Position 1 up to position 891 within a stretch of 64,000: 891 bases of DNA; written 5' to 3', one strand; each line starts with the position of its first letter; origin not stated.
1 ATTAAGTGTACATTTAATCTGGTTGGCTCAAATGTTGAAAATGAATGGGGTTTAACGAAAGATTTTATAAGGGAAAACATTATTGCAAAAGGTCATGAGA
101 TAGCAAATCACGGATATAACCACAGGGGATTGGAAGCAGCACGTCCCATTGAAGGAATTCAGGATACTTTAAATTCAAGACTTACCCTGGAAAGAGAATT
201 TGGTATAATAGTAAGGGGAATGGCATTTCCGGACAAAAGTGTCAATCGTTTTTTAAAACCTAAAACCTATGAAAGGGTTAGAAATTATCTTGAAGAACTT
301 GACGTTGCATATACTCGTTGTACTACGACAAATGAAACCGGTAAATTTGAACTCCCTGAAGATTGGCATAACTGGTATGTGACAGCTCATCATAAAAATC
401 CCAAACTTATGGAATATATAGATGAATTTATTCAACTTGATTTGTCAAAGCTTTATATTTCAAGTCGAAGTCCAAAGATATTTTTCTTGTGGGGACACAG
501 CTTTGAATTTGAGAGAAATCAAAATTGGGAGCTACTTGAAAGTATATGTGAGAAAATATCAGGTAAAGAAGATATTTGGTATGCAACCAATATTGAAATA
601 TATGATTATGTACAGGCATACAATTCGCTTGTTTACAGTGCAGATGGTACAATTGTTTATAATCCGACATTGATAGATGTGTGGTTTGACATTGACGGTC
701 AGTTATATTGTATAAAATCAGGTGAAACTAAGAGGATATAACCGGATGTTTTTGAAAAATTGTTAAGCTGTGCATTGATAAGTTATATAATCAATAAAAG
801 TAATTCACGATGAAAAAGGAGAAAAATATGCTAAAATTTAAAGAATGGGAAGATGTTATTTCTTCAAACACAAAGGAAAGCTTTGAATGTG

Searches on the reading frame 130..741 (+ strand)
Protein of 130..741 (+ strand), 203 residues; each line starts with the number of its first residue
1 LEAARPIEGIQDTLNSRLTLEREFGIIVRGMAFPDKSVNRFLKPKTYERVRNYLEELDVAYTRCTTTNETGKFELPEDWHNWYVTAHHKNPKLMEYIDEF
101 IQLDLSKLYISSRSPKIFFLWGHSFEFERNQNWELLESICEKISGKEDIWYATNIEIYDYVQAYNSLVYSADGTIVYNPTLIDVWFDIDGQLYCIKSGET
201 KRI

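Call 77: search_protein_families(library=pfam, alignment_id=A3, max_evalue=0.000001)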
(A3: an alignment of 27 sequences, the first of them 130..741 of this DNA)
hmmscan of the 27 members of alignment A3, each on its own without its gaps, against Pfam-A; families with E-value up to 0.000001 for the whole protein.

A. member 1, window:130-741:+ (203 aa): 0 families

B. families by the number of members that match (of 27 scanned): 50 families (the first 25 are shown)
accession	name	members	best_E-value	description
PF02508.19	Rnf-Nqr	2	1.2e-67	Rnf-Nqr subunit, membrane protein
PF07833.16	Cu_amine_oxidN1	2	3.5e-30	Copper amine oxidase N-terminal domain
PF13237.11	Fer4_10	2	1.1e-09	4Fe-4S dicluster domain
PF03116.20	NQR2_RnfD_RnfE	1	1.9e-124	NQR2, RnfD, RnfE family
PF00701.28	DHDPS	1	5.5e-91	Dihydrodipicolinate synthetase family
PF01434.24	Peptidase_M41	1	9.2e-62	Peptidase family M41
PF01512.22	Complex1_51K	1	7.6e-55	Nuo51 FMN-binding domain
PF00300.27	His_Phos_1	1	2.3e-51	Histidine phosphatase superfamily (branch 1)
PF00004.35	AAA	1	3.5e-47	ATPase family associated with various cellular activities (AAA)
PF05173.19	DapB_C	1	1.6e-45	Dihydrodipicolinate reductase, C-terminus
PF10502.14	Peptidase_S26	1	1e-35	Signal peptidase, peptidase S26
PF02592.20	Vut_1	1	7.5e-35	Putative vitamin uptake transporter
PF00717.28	Peptidase_S24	1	2e-34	Peptidase S24-like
PF01113.26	DapB_N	1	1.9e-32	Dihydrodipicolinate reductase, N-terminus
PF00270.35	DEAD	1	2.3e-32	DEAD/DEAH box helicase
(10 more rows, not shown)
